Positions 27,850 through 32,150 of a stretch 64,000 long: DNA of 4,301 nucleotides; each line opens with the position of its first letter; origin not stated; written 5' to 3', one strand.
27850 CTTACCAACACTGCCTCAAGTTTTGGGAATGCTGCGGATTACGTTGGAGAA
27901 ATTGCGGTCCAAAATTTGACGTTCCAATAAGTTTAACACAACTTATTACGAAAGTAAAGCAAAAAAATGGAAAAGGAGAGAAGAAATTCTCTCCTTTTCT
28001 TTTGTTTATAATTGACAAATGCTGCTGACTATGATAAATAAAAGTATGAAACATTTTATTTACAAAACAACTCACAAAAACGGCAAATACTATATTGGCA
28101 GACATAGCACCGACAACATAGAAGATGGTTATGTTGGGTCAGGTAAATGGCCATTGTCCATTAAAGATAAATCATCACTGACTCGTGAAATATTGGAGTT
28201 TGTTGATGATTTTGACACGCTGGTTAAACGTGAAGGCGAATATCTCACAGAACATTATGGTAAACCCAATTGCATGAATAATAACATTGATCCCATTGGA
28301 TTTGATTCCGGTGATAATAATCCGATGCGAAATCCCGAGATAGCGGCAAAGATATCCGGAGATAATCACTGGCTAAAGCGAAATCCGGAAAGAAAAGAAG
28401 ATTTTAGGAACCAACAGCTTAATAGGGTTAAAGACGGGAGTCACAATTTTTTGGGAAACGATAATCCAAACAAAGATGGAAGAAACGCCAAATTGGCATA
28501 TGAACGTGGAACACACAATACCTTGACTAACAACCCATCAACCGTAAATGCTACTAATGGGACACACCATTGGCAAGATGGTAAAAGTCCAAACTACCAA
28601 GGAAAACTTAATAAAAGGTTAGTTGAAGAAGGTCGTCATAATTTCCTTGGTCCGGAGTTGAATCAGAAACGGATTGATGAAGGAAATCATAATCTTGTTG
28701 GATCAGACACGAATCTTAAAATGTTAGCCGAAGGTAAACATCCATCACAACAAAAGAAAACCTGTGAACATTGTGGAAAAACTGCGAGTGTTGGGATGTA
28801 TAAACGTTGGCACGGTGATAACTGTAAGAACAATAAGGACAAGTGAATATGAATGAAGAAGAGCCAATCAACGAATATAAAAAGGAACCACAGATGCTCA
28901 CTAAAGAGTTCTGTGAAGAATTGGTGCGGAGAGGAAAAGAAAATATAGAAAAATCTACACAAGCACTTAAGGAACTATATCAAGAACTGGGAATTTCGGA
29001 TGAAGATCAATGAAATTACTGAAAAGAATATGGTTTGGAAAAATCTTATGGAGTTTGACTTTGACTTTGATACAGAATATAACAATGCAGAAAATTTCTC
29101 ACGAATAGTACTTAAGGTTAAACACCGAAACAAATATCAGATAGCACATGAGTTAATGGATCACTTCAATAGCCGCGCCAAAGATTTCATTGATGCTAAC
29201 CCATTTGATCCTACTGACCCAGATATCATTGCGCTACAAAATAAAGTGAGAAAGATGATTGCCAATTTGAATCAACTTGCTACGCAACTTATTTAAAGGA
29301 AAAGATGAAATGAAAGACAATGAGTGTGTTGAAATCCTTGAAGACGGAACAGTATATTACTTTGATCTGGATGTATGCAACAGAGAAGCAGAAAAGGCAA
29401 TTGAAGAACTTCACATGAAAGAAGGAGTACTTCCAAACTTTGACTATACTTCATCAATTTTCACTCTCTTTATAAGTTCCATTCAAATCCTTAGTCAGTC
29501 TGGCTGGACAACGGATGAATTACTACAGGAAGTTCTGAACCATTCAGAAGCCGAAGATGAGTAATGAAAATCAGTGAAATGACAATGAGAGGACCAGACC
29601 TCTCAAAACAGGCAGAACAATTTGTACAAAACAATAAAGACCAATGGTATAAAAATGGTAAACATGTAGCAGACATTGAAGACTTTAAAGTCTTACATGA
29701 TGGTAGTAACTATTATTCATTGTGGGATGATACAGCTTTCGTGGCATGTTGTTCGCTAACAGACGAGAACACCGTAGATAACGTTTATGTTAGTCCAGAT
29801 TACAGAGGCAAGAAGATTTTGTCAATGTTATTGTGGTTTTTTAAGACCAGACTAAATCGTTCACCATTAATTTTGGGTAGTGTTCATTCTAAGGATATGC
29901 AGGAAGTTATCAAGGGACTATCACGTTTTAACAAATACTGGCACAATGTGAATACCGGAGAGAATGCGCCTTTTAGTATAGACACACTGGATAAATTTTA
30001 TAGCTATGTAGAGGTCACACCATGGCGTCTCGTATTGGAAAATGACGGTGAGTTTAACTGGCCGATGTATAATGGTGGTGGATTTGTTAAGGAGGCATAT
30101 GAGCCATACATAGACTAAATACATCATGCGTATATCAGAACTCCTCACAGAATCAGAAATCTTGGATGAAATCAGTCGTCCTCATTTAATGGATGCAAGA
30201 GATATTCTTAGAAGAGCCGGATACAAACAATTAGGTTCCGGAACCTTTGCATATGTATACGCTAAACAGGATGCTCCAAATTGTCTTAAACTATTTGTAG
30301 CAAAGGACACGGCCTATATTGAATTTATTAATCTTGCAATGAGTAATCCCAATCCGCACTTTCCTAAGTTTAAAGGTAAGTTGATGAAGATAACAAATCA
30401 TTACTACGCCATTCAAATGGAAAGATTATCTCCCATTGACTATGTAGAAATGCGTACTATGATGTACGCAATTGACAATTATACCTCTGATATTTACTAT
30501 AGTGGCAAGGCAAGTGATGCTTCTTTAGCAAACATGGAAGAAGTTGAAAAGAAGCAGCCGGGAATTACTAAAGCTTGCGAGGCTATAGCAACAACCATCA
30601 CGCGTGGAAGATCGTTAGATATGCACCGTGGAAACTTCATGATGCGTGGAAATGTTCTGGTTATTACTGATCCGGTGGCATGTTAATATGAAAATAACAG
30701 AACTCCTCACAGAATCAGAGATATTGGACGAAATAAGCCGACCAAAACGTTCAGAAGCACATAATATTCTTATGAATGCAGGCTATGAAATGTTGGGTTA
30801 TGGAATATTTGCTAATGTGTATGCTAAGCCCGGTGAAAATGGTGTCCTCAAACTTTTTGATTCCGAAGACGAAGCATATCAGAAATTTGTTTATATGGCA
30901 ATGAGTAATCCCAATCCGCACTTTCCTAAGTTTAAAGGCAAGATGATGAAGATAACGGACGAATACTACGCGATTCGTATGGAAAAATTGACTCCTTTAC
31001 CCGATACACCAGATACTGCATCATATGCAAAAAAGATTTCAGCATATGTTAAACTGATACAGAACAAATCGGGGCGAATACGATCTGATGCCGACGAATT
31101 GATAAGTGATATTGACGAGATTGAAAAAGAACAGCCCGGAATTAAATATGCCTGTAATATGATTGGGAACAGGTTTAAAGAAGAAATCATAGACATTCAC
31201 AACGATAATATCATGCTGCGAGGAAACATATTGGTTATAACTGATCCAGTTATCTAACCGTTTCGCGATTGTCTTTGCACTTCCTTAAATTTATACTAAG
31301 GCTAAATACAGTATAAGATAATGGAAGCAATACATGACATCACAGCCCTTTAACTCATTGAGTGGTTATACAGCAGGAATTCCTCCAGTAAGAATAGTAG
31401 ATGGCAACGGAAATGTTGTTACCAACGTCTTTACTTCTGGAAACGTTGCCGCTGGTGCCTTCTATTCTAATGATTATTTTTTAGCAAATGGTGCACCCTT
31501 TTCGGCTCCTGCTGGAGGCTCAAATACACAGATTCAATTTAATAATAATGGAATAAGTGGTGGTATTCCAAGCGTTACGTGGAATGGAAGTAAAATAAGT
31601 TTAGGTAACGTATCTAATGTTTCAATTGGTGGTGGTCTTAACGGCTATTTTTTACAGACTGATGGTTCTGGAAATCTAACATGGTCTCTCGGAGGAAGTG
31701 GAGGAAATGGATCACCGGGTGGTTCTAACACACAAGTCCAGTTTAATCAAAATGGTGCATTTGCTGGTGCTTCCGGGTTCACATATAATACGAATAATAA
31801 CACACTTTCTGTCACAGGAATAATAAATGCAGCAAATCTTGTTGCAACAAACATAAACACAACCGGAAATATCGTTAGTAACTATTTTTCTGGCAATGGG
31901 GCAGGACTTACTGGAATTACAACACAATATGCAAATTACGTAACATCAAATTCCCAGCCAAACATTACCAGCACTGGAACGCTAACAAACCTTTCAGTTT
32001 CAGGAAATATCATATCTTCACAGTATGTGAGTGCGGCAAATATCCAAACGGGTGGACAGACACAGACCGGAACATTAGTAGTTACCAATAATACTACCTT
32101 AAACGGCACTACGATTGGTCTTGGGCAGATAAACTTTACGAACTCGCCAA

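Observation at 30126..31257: Tandem pair of minimal protein-kinase-like genes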

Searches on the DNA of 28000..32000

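Call 59: search_rna_families(source=window, start=28000, end=32000, threshold=evalue, max_evalue=1)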
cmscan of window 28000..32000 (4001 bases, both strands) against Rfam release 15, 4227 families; matches with E-value up to 1: 1.
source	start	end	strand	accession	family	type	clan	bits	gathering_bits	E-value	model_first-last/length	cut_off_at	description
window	29185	29253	+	RF00153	SNORD62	Gene; snRNA; snoRNA; CD-box;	CL00068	22.9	39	0.4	1-86/86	no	Small nucleolar RNA SNORD62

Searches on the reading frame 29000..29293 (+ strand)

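Call 47: search_protein_families(library=phrogs, proteins=[window:29000-29293:+], max_evalue=0.001)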
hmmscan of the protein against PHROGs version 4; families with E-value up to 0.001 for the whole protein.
window:29000-29293:+ (98 aa): 0 families

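Call 70: search_protein_families(library=phrogs, proteins=[window:29000-29293:+], max_evalue=0.1)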
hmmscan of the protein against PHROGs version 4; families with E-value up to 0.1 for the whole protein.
window:29000-29293:+ (98 aa): 1 family
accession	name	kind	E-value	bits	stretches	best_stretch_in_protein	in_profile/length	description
phrog_2289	-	DNA, RNA and nucleotide metabolism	0.066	14.6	0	54-92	41-79/116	helicase loader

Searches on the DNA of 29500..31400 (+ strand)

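Call 9: search_dna_similar(query=window:29500-31400:+, collection=phages, mode=near, max_rows=30)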
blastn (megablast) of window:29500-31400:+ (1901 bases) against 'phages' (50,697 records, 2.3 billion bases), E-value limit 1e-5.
No match.
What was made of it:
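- Tried and rejected: Near-identical DNA in GenBank phages: none found (call 9).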

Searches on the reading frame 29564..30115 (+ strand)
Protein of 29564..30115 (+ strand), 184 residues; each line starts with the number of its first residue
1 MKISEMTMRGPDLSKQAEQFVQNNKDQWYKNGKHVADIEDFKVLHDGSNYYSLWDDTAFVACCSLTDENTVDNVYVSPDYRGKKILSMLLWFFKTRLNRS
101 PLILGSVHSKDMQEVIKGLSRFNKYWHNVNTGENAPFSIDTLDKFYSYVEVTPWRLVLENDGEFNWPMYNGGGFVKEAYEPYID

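Call 7: search_protein_families(library=pfam, proteins=[window:29564-30115:+], max_evalue=10)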
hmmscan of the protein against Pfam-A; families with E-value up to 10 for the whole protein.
window:29564-30115:+ (184 aa): 5 families
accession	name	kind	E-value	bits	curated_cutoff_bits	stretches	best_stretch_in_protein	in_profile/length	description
PF00583.31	Acetyltransf_1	-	0.00013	22.6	20.7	1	36-92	22-83/116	Acetyltransferase (GNAT) family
PF13508.13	Acetyltransf_7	-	0.00047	20.9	27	1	47-91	2-51/84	Acetyltransferase (GNAT) domain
PF13673.13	Acetyltransf_10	-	0.0064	16.9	23.6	1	47-98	30-81/128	Acetyltransferase (GNAT) domain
PF24084.1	DUF7369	-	0.014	15.5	27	1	52-71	26-45/61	Domain of unknown function (DUF7369)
PF07668.16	MpPF1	-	0.025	14.3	22.7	1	20-68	35-84/314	M penetrans paralogue family 1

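Call 8: search_protein_families(library=phrogs, proteins=[window:29564-30115:+], max_evalue=1)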
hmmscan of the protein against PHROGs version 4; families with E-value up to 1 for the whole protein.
window:29564-30115:+ (184 aa): 3 families
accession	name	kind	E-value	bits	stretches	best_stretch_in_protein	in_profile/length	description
phrog_1249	-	other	0.003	18.3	1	47-95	58-116/180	acetyltransferase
phrog_3810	-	other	0.012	16.6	1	12-91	20-108/155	acetyltransferase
phrog_5592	-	unknown function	0.042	15.1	0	43-71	41-69/86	-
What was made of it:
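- Sequence homology is to T7K, not to APH families (calls 7, 8).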
